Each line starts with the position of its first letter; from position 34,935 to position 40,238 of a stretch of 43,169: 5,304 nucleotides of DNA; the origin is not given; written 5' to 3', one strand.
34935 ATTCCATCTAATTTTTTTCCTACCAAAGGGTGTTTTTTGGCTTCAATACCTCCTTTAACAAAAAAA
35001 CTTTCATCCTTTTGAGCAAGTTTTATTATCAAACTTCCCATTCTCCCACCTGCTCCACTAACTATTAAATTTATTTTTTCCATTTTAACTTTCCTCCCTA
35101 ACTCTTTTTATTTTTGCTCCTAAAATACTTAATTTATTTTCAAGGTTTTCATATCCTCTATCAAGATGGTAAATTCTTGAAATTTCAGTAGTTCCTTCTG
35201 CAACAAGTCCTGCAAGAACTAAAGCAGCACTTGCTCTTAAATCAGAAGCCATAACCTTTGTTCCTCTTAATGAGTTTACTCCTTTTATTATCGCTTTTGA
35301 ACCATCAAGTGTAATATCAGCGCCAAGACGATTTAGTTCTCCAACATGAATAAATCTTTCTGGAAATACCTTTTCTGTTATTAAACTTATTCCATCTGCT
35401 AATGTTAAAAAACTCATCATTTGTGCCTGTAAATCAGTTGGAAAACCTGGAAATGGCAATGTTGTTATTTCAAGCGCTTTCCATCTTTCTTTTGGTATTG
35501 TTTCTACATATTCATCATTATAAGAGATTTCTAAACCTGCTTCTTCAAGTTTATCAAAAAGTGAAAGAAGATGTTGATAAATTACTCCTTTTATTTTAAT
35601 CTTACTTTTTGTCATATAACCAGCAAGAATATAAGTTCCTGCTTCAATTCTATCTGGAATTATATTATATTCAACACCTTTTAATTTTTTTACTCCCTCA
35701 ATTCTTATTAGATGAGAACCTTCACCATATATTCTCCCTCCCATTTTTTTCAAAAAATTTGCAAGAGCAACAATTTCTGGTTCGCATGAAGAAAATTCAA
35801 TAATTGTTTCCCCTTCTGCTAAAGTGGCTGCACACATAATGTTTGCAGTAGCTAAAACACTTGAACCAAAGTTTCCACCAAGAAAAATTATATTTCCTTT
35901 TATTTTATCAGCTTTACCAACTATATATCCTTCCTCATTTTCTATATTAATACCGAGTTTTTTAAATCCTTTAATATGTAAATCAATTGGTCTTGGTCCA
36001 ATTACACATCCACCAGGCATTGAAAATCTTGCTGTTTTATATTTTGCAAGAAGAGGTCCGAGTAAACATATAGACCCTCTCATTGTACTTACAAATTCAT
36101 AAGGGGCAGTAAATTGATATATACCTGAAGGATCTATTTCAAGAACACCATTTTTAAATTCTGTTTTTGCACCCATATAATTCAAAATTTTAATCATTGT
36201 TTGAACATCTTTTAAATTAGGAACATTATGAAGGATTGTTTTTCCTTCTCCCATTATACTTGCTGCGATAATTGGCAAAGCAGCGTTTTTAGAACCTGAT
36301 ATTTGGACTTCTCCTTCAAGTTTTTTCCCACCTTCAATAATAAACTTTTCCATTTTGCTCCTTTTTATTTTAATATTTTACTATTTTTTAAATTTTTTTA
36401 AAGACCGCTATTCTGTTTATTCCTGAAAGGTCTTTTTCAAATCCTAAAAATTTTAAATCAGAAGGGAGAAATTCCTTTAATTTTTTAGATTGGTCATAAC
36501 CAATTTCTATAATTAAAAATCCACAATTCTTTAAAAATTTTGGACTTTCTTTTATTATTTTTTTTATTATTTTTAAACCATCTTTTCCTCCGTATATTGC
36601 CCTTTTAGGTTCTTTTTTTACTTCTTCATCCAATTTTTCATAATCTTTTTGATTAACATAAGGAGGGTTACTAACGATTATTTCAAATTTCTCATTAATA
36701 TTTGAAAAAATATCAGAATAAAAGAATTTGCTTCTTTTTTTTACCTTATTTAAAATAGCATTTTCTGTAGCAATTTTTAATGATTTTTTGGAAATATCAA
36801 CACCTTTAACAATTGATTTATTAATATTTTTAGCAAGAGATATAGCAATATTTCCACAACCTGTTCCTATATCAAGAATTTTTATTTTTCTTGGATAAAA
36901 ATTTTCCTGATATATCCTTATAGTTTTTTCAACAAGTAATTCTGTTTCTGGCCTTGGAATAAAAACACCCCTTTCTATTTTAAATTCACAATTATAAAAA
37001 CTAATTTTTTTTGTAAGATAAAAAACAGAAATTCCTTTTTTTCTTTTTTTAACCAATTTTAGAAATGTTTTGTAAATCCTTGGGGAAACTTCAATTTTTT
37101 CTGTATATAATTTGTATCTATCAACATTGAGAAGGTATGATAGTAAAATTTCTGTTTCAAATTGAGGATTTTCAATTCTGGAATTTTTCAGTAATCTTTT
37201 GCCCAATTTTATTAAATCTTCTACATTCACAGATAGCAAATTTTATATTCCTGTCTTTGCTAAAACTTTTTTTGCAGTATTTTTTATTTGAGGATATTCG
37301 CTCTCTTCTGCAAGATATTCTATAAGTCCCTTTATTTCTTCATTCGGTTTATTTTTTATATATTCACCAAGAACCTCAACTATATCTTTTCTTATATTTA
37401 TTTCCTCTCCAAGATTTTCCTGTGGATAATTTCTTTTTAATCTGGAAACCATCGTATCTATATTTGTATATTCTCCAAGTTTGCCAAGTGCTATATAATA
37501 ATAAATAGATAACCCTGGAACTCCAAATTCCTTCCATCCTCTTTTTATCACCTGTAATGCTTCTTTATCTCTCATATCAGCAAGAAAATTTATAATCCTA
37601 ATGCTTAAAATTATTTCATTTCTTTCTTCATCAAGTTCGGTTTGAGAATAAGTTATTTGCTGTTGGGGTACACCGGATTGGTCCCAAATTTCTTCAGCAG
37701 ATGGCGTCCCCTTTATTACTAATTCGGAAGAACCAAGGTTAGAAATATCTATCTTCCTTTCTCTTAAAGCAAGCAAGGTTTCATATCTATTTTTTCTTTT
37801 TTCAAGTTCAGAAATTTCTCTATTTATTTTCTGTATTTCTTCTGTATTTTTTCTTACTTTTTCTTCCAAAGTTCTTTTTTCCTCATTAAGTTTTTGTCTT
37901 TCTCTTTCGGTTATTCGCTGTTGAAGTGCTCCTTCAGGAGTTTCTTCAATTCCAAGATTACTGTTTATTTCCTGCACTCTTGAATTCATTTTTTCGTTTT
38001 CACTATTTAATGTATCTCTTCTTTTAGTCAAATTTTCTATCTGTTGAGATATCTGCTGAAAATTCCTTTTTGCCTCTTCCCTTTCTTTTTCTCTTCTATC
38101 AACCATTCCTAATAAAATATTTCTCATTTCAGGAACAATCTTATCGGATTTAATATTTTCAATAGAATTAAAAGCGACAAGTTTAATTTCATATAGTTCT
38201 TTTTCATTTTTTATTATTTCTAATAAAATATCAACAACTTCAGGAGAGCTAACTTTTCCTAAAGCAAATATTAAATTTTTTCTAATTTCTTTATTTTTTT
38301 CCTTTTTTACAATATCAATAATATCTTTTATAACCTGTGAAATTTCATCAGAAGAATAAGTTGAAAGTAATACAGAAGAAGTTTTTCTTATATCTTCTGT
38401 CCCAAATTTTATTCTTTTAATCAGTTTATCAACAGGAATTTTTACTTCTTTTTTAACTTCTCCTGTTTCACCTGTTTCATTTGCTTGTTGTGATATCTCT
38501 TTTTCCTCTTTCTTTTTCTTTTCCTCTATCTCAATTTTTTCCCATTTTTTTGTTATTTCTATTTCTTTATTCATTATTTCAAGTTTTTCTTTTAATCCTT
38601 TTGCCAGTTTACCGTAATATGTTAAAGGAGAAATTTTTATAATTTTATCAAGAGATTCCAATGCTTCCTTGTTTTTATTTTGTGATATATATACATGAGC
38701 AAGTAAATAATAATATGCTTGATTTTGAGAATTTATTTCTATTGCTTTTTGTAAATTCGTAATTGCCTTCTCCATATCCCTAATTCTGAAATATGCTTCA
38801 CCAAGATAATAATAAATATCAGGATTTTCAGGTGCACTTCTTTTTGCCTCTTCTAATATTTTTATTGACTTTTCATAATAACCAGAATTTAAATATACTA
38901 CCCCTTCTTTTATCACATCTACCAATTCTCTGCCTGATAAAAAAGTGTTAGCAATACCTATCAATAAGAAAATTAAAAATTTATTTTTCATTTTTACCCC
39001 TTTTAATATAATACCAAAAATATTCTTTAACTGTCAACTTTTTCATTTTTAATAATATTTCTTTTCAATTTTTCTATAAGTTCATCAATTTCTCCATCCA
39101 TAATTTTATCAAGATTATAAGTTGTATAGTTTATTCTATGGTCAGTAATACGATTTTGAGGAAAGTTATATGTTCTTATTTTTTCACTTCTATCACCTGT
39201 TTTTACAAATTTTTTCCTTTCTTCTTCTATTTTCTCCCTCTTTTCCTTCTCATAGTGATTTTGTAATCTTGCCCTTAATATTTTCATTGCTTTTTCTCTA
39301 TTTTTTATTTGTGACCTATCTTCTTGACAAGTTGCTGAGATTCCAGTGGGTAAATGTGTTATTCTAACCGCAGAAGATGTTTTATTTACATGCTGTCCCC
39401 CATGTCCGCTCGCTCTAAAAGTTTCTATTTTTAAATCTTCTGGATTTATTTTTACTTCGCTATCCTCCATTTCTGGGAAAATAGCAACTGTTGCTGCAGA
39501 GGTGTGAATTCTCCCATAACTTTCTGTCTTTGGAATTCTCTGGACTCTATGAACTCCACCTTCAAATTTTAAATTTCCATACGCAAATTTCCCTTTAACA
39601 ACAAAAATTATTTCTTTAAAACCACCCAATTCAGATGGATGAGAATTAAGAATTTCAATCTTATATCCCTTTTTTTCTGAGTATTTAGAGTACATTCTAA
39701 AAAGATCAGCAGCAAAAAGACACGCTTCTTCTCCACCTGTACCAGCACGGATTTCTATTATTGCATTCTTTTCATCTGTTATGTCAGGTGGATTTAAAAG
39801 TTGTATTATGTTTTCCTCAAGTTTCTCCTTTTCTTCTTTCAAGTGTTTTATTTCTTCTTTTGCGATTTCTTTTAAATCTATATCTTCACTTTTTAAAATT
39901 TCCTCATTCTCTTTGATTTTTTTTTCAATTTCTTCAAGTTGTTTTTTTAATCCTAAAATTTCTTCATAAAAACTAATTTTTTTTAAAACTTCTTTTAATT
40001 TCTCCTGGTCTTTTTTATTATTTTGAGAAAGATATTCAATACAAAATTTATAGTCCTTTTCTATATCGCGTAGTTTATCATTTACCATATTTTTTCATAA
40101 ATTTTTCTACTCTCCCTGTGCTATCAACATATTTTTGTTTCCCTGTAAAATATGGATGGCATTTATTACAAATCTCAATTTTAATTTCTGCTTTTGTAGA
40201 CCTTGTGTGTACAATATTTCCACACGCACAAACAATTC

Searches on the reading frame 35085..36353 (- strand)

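Call 76: search_protein_families(library=pfam, proteins=[window:35085-36353:-], max_evalue=0.0001)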
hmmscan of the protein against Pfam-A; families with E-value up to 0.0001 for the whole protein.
window:35085-36353:- (422 aa): 1 family
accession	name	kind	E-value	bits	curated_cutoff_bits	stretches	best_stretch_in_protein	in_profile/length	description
PF00275.25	EPSP_synthase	-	2e-99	333.6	22.8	1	7-408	2-417/417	EPSP synthase (3-phosphoshikimate 1-carboxyvinyltransferase)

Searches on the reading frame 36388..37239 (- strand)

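Call 76: search_protein_families(library=pfam, proteins=[window:36388-37239:-], max_evalue=0.0001)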
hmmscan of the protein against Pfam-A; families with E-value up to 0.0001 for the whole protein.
window:36388-37239:- (283 aa): 10 families
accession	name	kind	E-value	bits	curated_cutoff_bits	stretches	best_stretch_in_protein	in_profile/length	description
PF05175.20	MTS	-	6.8e-19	68.6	23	1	117-200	31-114/170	Methyltransferase small domain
PF13847.12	Methyltransf_31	-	7.2e-11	42.4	27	1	119-242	5-107/145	Methyltransferase domain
PF17827.6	PrmC_N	-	1.1e-10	42.3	23.4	1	8-76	1-70/71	PrmC N-terminal domain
PF06325.19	PrmA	-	1.1e-09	38.7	22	1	117-191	161-233/296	Ribosomal protein L11 methyltransferase (PrmA)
PF13649.12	Methyltransf_25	-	2.1e-08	35.2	27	1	121-207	1-89/97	Methyltransferase domain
PF12847.13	Methyltransf_18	-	1.6e-06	28.6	27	1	114-184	11-81/151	Methyltransferase domain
PF07669.17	Eco57I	-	1.3e-05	25.8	25.3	1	157-242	50-130/171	Eco57I restriction-modification methylase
PF09445.16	Methyltransf_15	-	3.4e-05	23.9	22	1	120-193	3-80/165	RNA cap guanine-N2 methyltransferase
PF02384.22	N6_Mtase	-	3.5e-05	23.7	20.4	1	93-205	29-142/311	N-6 DNA Methylase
PF08242.18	Methyltransf_12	-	8.7e-05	23.6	30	0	122-191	1-72/98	Methyltransferase domain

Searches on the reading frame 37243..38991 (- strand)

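Call 76: search_protein_families(library=pfam, proteins=[window:37243-38991:-], max_evalue=0.0001)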
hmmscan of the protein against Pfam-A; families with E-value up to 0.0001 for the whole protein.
window:37243-38991:- (582 aa): 15 families
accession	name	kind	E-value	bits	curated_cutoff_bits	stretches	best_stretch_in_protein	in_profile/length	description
PF07719.23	TPR_2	-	4e-17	61.3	27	1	57-90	1-34/34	Tetratricopeptide repeat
PF13181.12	TPR_8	-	3.8e-15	55.1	25.7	0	58-90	2-34/34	Tetratricopeptide repeat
PF00515.34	TPR_1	-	6.3e-13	48.4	27.8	1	57-90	1-34/34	Tetratricopeptide repeat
PF13414.12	TPR_11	-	9.8e-13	48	26.8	2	32-69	3-40/42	TPR repeat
PF12895.13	ANAPC3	-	1.3e-10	41.8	27.2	1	37-116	3-81/82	Anaphase-promoting complex, cyclosome, subunit 3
PF14559.12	TPR_19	-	1.7e-10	41.5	25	1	72-126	6-61/68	Tetratricopeptide repeat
PF13424.12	TPR_12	-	2.7e-09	37.5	30.1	1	59-120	5-74/77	Tetratricopeptide repeat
PF13646.12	HEAT_2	-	7.1e-09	36.3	27.7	1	222-299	2-73/88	HEAT repeats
PF13432.12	TPR_16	-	1.5e-08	35.4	32.7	1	28-89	2-63/65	Tetratricopeptide repeat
PF13428.12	TPR_14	-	2.7e-08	34.1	23.5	0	57-99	1-43/44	Tetratricopeptide repeat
PF13431.12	TPR_17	-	1.1e-07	32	24.4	0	80-111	2-33/34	Tetratricopeptide repeat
PF13174.12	TPR_6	-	1.8e-06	28.7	26.3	0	60-85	3-28/33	Tetratricopeptide repeat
PF14561.12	TPR_20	-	2.7e-06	28.1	25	0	74-149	5-80/90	Tetratricopeptide repeat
PF13176.12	TPR_7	-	3e-06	27.3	27.9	0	95-116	3-24/36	Tetratricopeptide repeat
PF25060.1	ARM_TT21_2nd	-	9.8e-05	22.4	27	0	39-105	204-270/270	Tetratricopeptide repeat protein 21 second ARM domain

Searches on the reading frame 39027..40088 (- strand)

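Call 76: search_protein_families(library=pfam, proteins=[window:39027-40088:-], max_evalue=0.0001)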
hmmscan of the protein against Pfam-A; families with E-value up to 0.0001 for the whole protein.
window:39027-40088:- (353 aa): 2 families
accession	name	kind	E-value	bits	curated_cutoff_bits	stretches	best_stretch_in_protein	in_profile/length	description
PF03462.23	PCRF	-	2.3e-66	223.8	24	1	17-201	9-194/194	PCRF domain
PF00472.26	RF-1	-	2.7e-43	147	35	1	209-318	2-116/116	RF-1 domain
